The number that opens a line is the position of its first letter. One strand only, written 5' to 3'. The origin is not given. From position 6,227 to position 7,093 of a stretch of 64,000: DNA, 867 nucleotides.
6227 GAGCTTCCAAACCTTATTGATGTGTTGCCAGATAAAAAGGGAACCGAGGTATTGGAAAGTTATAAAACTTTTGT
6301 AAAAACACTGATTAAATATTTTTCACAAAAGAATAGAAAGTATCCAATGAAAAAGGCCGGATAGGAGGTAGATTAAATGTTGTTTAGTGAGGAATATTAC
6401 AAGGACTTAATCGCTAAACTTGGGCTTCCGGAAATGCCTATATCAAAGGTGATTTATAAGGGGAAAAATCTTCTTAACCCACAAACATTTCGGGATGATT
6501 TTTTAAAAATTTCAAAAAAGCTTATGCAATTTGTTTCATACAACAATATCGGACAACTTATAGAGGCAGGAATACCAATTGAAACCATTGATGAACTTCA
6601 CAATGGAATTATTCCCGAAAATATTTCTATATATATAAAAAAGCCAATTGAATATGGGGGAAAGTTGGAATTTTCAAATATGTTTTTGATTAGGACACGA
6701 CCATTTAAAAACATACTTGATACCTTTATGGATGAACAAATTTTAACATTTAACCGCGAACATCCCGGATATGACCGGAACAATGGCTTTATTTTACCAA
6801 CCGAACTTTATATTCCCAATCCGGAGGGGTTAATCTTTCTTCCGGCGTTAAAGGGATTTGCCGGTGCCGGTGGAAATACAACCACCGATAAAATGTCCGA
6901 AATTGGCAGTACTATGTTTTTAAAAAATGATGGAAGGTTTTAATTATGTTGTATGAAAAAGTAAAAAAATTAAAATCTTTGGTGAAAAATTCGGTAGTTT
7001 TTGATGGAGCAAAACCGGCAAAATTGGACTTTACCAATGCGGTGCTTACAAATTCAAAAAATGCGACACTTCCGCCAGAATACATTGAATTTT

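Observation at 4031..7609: Five-gene SD-coupled operon resembling a polymorphic toxin/immunity (or effector/immunity) module next to VirB6-like genes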

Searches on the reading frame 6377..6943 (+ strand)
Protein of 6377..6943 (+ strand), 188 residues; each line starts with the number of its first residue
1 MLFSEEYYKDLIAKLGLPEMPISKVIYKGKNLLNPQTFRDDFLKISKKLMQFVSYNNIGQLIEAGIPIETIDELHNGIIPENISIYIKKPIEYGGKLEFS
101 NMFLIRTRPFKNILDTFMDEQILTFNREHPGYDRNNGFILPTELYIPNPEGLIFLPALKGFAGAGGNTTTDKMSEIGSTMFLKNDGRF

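Call 3: search_protein_families(library=pfam, proteins=[window:6377-6943:+], max_evalue=1)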
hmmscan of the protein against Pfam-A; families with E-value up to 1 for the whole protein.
window:6377-6943:+ (188 aa): 0 families

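Call 5: search_protein_families(library=ncbifam, proteins=[window:6377-6943:+], max_evalue=1)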
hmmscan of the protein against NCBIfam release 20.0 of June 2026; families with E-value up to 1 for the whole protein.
window:6377-6943:+ (188 aa): 1 family
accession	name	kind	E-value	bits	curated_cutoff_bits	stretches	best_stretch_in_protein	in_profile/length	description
TIGR04383.1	acidic_w_LPXTA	equivalog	0.029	13.6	50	1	6-63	127-185/320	processed acidic surface protein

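Call 6: search_protein_families(library=padloc, proteins=[window:6377-6943:+], max_evalue=1)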
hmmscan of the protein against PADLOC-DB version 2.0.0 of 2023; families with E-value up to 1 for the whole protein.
window:6377-6943:+ (188 aa): 0 families

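Call 7: search_protein_families(library=phrogs, proteins=[window:6377-6943:+], max_evalue=1)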
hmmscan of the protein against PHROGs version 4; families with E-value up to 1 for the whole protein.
window:6377-6943:+ (188 aa): 0 families

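Call 8: find_encoding_contigs(protein=window:6377-6943:+, flank=10000, max_places=6)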
Protein window:6377-6943:+ (188 aa): 7 contigs read that carry it; 6 places shown.
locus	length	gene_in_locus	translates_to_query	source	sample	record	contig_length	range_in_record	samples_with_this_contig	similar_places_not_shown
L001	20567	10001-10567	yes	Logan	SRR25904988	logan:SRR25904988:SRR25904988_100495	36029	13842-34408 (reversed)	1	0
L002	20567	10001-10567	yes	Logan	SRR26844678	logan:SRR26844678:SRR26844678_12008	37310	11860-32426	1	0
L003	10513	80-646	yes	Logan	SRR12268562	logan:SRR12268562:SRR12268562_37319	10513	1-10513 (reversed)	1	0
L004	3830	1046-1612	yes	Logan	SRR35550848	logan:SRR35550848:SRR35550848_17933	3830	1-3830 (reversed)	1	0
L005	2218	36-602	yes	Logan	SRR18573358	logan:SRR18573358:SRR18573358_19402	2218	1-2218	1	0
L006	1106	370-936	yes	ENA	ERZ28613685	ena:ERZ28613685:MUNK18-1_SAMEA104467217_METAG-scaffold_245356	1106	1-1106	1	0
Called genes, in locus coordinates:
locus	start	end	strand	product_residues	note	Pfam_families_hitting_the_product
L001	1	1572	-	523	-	PF04610:TrbL (weak)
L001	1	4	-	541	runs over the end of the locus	?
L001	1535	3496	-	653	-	-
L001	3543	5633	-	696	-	-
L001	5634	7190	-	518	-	PF04610:TrbL (weak)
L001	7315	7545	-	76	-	-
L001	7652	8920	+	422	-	-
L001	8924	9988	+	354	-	-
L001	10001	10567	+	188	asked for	-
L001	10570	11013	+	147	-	PF09346:SMI1_KNR4 (weak)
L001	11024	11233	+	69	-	PF13467:RHH_4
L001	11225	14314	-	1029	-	PF05170:AsmA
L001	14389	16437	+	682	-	PF00270:DEAD (weak), PF04851:ResIII, PF17757:UvrB_inter, PF27431:UvrB_3rd, PF00271:Helicase_C, PF12344:UvrB, PF02151:UVR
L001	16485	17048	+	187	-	PF14903:WG_beta_rep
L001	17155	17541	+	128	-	-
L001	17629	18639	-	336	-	-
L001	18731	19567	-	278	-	PF00106:adh_short, PF13561:adh_short_C2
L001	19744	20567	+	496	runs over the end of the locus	PF17251:Pom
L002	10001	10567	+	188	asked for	-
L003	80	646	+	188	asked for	-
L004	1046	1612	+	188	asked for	-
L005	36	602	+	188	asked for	-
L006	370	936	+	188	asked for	-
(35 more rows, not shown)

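Call 9: find_homologous_proteins(query=window:6377-6940:+, max_evalue=0.01)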
Query window:6377-6940:+ (188 aa): 30 proteins with E <= 0.01 among 105 candidates.
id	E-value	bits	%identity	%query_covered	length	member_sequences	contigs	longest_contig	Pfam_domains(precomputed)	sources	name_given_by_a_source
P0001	1.4e-119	415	99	100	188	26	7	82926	-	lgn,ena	-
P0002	1.6e-100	352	82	100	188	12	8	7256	-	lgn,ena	-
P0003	1.9e-100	352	80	100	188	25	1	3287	-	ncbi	-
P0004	3.7e-94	332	76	100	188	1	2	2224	-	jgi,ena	-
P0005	3.8e-93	328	78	100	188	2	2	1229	-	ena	-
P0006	3.9e-92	325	77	100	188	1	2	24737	-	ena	-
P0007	1.6e-79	284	78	84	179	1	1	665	-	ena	-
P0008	7.3e-72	259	64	99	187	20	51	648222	-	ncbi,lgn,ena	-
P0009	4.2e-71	257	64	100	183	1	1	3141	-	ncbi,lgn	-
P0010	1.1e-70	255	61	100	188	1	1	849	-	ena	-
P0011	1.5e-70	255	61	100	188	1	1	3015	-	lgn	-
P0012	3.4e-70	254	62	100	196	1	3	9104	-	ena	-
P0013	3.1e-69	250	60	100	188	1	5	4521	-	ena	-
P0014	9.9e-69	249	59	99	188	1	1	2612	-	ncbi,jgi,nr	ncbi:MAG: hypothetical protein LBO78_03140 [Rickettsiales bacterium]|jgi:hypothetical protein|nr:hyp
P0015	3.2e-68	247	59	99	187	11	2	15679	-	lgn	-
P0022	4.4e-50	188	50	99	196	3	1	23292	-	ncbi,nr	ncbi:MAG: hypothetical protein LBL52_02825 [Rickettsiales bacterium]|nr:hypothetical protein [Ricket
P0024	7.3e-50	187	52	100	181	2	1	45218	-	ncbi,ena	-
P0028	7.8e-48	181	47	97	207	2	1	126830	-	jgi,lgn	-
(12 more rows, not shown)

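Call 10: find_encoding_contigs(protein=P0008, flank=10000, max_places=2)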
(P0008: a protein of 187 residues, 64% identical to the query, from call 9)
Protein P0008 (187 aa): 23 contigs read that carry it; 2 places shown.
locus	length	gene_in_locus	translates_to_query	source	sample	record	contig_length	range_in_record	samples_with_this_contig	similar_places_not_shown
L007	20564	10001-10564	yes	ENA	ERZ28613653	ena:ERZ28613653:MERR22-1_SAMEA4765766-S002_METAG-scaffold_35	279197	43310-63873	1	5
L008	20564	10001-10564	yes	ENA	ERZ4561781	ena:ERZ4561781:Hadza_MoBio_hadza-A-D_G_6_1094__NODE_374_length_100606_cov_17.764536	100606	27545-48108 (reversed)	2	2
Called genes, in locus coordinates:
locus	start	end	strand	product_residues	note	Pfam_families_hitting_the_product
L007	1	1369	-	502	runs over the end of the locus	-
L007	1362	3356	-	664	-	-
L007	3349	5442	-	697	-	-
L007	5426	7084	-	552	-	PF04610:TrbL (weak)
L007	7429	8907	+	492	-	-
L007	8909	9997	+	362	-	-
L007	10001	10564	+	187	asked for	-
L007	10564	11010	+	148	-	-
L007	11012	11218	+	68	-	PF13467:RHH_4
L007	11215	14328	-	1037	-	PF05170:AsmA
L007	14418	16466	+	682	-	PF00270:DEAD (weak), PF04851:ResIII, PF17757:UvrB_inter, PF27431:UvrB_3rd, PF00271:Helicase_C, PF12344:UvrB, PF02151:UVR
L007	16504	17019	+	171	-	PF14903:WG_beta_rep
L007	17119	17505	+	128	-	-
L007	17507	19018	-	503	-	PF13541:ChlI, PF01078:Mg_chelatase, PF00158:Sigma54_activat (faint), PF07728:AAA_5 (faint), PF00493:MCM (weak), PF13335:Mg_chelatase_C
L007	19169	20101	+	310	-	PF13505:OMP_b-brl (weak)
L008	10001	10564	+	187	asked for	-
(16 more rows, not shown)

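Call 11: find_encoding_contigs(protein=P0028, flank=10000, max_places=2)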
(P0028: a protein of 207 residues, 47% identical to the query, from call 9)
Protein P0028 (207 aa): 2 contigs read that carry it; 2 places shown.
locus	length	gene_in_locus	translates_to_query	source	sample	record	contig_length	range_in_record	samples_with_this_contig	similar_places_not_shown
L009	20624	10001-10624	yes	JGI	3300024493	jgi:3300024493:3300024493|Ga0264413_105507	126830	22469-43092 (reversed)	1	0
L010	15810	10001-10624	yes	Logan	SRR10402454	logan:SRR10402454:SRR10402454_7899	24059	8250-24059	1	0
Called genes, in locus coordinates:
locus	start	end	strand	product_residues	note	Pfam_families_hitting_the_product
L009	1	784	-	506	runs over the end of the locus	PF04610:TrbL (weak)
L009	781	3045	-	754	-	-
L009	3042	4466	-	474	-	-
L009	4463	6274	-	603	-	-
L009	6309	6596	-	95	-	-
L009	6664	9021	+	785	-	-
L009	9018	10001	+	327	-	-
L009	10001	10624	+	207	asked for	-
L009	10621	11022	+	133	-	-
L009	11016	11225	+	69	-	PF13467:RHH_4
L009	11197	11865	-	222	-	PF13489:Methyltransf_23, PF03848:TehB, PF13847:Methyltransf_31 (weak), PF08241:Methyltransf_11, PF08242:Methyltransf_12, PF13649:Methyltransf_25, PF01739:CheR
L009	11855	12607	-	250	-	PF03167:UDG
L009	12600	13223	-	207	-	-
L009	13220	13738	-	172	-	PF00293:NUDIX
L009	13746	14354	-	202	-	PF03452:Anp1 (faint)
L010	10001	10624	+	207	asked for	-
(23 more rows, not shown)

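Call 12: find_encoding_contigs(protein=P0024, flank=10000, max_places=2)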
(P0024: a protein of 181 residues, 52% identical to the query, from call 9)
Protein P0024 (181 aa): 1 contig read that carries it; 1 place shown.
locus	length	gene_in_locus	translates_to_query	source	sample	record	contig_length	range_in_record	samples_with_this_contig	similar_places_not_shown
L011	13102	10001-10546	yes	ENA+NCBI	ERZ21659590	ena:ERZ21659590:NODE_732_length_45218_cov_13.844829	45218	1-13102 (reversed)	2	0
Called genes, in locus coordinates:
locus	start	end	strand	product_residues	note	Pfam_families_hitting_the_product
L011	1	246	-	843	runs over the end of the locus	-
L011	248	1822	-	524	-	-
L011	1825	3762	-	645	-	-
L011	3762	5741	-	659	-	-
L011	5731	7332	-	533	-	-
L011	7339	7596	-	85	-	-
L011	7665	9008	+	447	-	-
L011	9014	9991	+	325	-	-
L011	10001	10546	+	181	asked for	-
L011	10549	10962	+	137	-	-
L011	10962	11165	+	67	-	PF13467:RHH_4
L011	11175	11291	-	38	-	-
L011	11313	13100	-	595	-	?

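Call 16: find_related_loci(query=A1, collection=genome_contigs, flank=10000)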
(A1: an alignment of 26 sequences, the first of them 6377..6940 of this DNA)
Query A1 (188 aa) in genome_contigs; peptide patterns used: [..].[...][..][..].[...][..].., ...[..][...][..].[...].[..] (x = any residue, [..] = any of these).
38 stretches matched a pattern; 14 encode a relative of the query (tblastn E <= 1e-3); 14 distinct loci.
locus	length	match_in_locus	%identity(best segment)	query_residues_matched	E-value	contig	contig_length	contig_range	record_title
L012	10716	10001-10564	81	1-188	4e-106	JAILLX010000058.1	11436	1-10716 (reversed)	MAG: bacterium isolate RUI239 k141_6399046_flag=1_multi=7.0000_len=11436, whole genome shotgun sequence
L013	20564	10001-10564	82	1-188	2e-105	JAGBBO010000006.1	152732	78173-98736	MAG: Alphaproteobacteria bacterium isolate RGIG8969 Water_deer_Rectum-2__c40019, whole genome shotgun sequence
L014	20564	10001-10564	81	1-188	2e-104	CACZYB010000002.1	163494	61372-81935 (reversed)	MAG: uncultured proteobacterium isolate RUG13061 genome assembly, contig: RUG13061_asm_2, whole genome shotgun sequence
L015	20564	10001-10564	77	1-188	4e-97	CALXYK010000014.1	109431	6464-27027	MAG: uncultured Alphaproteobacteria bacterium isolate E20__bin364 genome assembly, contig: E20__k127_9553693, whole geno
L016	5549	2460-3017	61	1-186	1e-77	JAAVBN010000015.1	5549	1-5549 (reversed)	MAG: bacterium isolate Mgla_MAG_18-bin_5 c_000000123191, whole genome shotgun sequence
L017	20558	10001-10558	64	1-186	4e-77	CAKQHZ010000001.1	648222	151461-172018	MAG: uncultured Alphaproteobacteria bacterium isolate REFINED_METABAT215_TOP10_CONTIGS_1500_ASSEMBLY_K77_MERGED__Hadza_M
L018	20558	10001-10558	62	1-186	8e-77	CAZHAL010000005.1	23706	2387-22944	MAG TPA_asm: uncultured Bacteroidales bacterium isolate SRP199465_co2_466 genome assembly, contig: NODE_5880_length_2370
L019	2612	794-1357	59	1-188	3e-76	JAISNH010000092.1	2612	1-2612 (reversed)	MAG: Rickettsiales bacterium isolate Im510_bin77 k119_1096983, whole genome shotgun sequence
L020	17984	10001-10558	60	1-186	9e-75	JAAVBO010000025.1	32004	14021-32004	MAG: bacterium isolate Mgla_MAG_30-bin_7 c_000000051181, whole genome shotgun sequence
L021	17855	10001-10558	59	1-186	2e-73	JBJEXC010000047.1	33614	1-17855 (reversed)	MAG: Alphaproteobacteria bacterium isolate LOHA32_bin.034 NODE_655_length_33614_cov_8.691975, whole genome shotgun seque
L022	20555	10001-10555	57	1-186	8e-65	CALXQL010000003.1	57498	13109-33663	MAG: uncultured Alphaproteobacteria bacterium isolate E19__bin253 genome assembly, contig: E19__k127_711251, whole genom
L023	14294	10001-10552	54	1-188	9e-59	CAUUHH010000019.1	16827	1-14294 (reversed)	MAG TPA_asm: uncultured Alphaproteobacteria bacterium isolate ERR10228860_bin.11_MetaWRAP_v1.3_MAG genome assembly, cont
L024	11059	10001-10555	50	1-187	4e-51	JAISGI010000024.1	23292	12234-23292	MAG: Rickettsiales bacterium isolate Gx485_bin9 k119_3180254, whole genome shotgun sequence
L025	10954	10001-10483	28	1-180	7e-14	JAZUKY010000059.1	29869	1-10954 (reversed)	MAG: Candidatus Enterousia sp. isolate T1900045247_TH20190017.MAGScoT_cleanbin_000110 SGB_5674_k141_198488, whole genome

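Call 20: predict_structure(alignment_id=A1)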
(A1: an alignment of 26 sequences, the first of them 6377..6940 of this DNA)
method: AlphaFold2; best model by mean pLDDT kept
length: 188 residues; sequences in the alignment: 26
mean_pLDDT: 76.1   pTM: 0.67
mean pLDDT of the five models: 76.1, 75.5, 75.4, 74.0, 65.9
residues with pLDDT >= 90: 12; 70-90: 131; 50-70: 15; < 50: 30
segments of 3 or more residues with pLDDT < 50: 160-188
pLDDT, mean of each block of 10 residues (from residue 1): 76 81 85 78 88 87 83 86 87 83 86 89 84 67 88 70 38 42 41
secondary structure, 60 per line:
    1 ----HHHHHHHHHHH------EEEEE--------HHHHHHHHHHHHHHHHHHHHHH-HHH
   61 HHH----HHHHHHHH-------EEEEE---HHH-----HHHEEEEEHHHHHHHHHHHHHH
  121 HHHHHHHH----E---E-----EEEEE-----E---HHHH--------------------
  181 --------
elements in order: H5-15 E22-26 H35-56 H58-63 H68-75 E83-87 E102-106 H107-128 E143-147 H157-160

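Call 21: search_protein_families(library=pfam, proteins=[L025:9096-10001:+, L025:10001-10498:+, L025:10512-10943:+, L025:8342-9052:-, L025:7632-8345:+, L025:5996-7573:-, L025:5227-5985:-, L024:4705-7965:+, L024:2260-4641:-, L024:10558-11004:+], max_evalue=0.1)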
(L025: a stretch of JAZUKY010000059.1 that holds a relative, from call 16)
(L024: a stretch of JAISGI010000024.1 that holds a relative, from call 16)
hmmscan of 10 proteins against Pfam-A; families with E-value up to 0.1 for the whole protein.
L025:9096-10001:+ (301 aa): 1 family
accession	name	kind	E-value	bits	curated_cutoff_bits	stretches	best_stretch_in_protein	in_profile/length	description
PF02665.19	Nitrate_red_gam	-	0.053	13.6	22.9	1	4-91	121-205/217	Nitrate reductase gamma subunit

L025:10001-10498:+ (165 aa): 0 families

L025:10512-10943:+ (143 aa): 0 families

L025:8342-9052:- (236 aa): 0 families

L025:7632-8345:+ (237 aa): 3 families
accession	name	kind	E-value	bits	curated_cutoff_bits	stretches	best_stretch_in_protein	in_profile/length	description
PF02390.23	Methyltransf_4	-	3.1e-30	105.3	24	1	69-204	4-135/173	Putative methyltransferase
PF13489.12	Methyltransf_23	-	0.0056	16.9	27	1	53-115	9-61/164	Methyltransferase domain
PF06080.18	DUF938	-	0.043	14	27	1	47-112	8-71/202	Protein of unknown function (DUF938)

L025:5996-7573:- (525 aa): 3 families
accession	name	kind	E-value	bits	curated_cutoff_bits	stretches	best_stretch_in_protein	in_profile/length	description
PF00749.27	tRNA-synt_1c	-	1.8e-63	214.8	23.4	1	40-364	3-314/314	tRNA synthetases class I (E and Q), catalytic domain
PF19269.4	Anticodon_2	-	2.6e-13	51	23.6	1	452-523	67-140/141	Anticodon binding domain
PF08652.17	RAI1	-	0.069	12.8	26.8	0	402-432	57-87/333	RAI1 like PD-(D/E)XK nuclease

L025:5227-5985:- (252 aa): 1 family
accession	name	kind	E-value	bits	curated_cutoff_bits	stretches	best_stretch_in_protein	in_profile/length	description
PF03006.26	HlyIII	-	9.9e-35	120.6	26.2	1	46-241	3-224/224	Haemolysin-III related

L024:4705-7965:+ (1086 aa): 8 families
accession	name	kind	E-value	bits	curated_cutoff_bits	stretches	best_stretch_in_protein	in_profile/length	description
PF00580.27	UvrD-helicase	-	9.6e-48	163.6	23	1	15-470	15-270/271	UvrD/REP helicase N-terminal domain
PF13361.12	UvrD_C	-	1.2e-22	81.3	25.6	2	772-860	285-346/350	UvrD-like helicase C-terminal domain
PF13538.12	UvrD_C_2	-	4.9e-10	39.5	27.4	2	776-801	4-29/52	UvrD-like helicase C-terminal domain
PF13245.12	AAA_19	-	4.2e-09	37.1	25.1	1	17-69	15-66/134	AAA domain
PF12705.13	PDDEXK_1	-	1.9e-06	28.4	22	1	1017-1072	127-187/247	PD-(D/E)XK nuclease superfamily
PF13087.12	AAA_12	-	0.00011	22.3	27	1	769-863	138-194/195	AAA domain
PF01443.25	Viral_helicase1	-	0.0033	17.7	21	0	845-860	212-227/228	Viral superfamily 1 RNA helicase core domain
PF25199.1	nSTAND_NTPase5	-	0.072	13.4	34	0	15-78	43-105/145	Novel STAND NTPase 5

L024:2260-4641:- (793 aa): 1 family
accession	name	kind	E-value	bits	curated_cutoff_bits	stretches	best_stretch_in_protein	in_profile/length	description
PF00343.26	Phosphorylase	-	8.6e-254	844.5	27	1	98-789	2-713/713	Carbohydrate phosphorylase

L024:10558-11004:+ (148 aa): 0 families

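Call 23: search_protein_representatives(alignment_id=A1)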
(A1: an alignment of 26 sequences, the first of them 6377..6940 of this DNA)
Query: 26 sequences, 188 profile positions. Proteins with E-value up to 0.001 (for the whole library): 217; up to 1e-10: 57; up to 1e-30: 7. The best 150 are listed.
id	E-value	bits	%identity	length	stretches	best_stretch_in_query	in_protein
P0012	1.2e-84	299.2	-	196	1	1-188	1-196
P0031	1.7e-43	165.1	-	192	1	13-185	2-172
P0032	4.7e-36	140.7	-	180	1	6-176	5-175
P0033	5.5e-36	140.6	-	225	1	8-184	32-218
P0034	4.6e-35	137.5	-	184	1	3-178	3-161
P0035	3.4e-32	128.2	-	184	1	1-175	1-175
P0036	1.5e-31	126.1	-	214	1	2-175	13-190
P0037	1.5e-30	122.8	-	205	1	1-179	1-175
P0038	1.8e-30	122.6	-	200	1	3-184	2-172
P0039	3.7e-28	115.0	-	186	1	1-180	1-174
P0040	5.3e-28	114.5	-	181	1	6-184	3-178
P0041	4.2e-26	108.3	-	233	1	5-172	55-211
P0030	4.0e-25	105.1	-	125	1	122-188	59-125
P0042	1.0e-24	103.8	-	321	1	11-171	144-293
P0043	2.4e-24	102.6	-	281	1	4-172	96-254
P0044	4.2e-24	101.8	-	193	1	5-179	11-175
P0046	3.2e-23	98.9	-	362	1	4-172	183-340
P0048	3.6e-23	98.8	-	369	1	5-173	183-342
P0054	2.5e-20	89.5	-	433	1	17-173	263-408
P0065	7.4e-17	78.2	-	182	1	13-172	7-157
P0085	1.0e-10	58.2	-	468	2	47-145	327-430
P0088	5.0e-10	55.9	-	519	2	33-129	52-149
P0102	1.2e-08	51.4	-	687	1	19-129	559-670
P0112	7.9e-08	48.7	-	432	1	17-129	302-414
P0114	1.9e-07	47.5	-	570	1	14-122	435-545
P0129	1.1e-06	45.0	-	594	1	17-117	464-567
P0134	1.7e-06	44.4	-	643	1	17-116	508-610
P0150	7.3e-06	42.3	-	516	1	16-114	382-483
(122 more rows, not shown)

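Call 24: search_protein_families(library=pfam, proteins=[P0102, P0114, P0129, P0134, P0085, P0088, P0054, P0046, P0112, P0150], max_evalue=0.01)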
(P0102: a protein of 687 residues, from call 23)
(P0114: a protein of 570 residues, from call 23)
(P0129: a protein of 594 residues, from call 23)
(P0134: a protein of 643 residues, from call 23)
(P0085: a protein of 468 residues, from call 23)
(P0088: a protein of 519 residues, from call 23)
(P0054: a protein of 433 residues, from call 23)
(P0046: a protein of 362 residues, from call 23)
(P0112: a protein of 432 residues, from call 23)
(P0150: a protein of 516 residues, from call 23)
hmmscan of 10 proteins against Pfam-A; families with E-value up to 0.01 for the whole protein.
P0102 (687 aa): 3 families
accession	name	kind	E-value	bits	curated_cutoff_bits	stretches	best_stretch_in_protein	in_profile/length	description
PF07591.16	PT-HINT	-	3.9e-20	73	27.7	1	404-532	2-137/137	Pretoxin HINT domain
PF13403.11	Hint_2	-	0.00016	22.5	28.4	1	397-423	2-28/147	Hint domain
PF01844.29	HNH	-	0.0056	17.2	21.4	0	622-646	12-36/47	HNH endonuclease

P0114 (570 aa): 1 family
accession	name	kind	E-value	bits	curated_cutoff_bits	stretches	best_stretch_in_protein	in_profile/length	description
PF01844.29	HNH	-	0.00095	19.7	21.4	1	505-528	13-36/47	HNH endonuclease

P0129 (594 aa): 2 families
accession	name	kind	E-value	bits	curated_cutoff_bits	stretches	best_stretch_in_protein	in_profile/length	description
PF13665.11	Tox-PAAR-like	-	4.8e-24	85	31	1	15-118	2-103/108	Toxin PAAR-like domain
PF01844.29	HNH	-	0.0052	17.4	21.4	1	531-555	12-36/47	HNH endonuclease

P0134 (643 aa): 2 families
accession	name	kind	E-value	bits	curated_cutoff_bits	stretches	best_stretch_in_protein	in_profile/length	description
PF14449.11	PT-TG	-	1.2e-09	38.4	23.5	1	422-464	3-46/68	Pre-toxin TG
PF01844.29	HNH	-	0.00029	21.4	21.4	1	575-598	12-35/47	HNH endonuclease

P0085 (468 aa): 0 families

P0088 (519 aa): 0 families

P0054 (433 aa): 0 families

P0046 (362 aa): 0 families

P0112 (432 aa): 2 families
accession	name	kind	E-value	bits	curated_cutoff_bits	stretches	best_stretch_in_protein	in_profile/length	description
PF01844.29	HNH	-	0.0018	18.8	21.4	1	364-390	10-36/47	HNH endonuclease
PF05193.26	Peptidase_M16_C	-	0.0035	17.7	23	0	313-359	129-177/181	Peptidase M16 inactive domain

P0150 (516 aa): 5 families
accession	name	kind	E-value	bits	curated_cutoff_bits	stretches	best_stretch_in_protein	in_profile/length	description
PF05593.20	RHS_repeat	-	1.6e-14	54.3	22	1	69-97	1-29/38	RHS Repeat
PF25023.1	TEN_YD-shell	-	6.3e-07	28.3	50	1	65-305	626-866/909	Teneurin YD-shell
PF03527.20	RHS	-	2.5e-06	27.7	27.9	1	228-264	2-37/38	RHS protein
PF01844.29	HNH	-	0.0007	20.1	21.4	1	451-474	13-36/47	HNH endonuclease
PF13392.12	HNH_3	-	0.0043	17.1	24.8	0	440-474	7-39/46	HNH endonuclease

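Call 33: search_solved_structures(query=A1, max_evalue=10, show_alignments=2)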
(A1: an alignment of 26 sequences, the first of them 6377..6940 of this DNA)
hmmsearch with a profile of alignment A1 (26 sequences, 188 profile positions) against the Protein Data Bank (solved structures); distinct sequences matched with E-value up to 10: 1.
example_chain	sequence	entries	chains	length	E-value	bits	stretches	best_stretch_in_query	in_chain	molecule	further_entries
2p1m_A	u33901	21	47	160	1.2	12.2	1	28-90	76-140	SKP1-like protein 1A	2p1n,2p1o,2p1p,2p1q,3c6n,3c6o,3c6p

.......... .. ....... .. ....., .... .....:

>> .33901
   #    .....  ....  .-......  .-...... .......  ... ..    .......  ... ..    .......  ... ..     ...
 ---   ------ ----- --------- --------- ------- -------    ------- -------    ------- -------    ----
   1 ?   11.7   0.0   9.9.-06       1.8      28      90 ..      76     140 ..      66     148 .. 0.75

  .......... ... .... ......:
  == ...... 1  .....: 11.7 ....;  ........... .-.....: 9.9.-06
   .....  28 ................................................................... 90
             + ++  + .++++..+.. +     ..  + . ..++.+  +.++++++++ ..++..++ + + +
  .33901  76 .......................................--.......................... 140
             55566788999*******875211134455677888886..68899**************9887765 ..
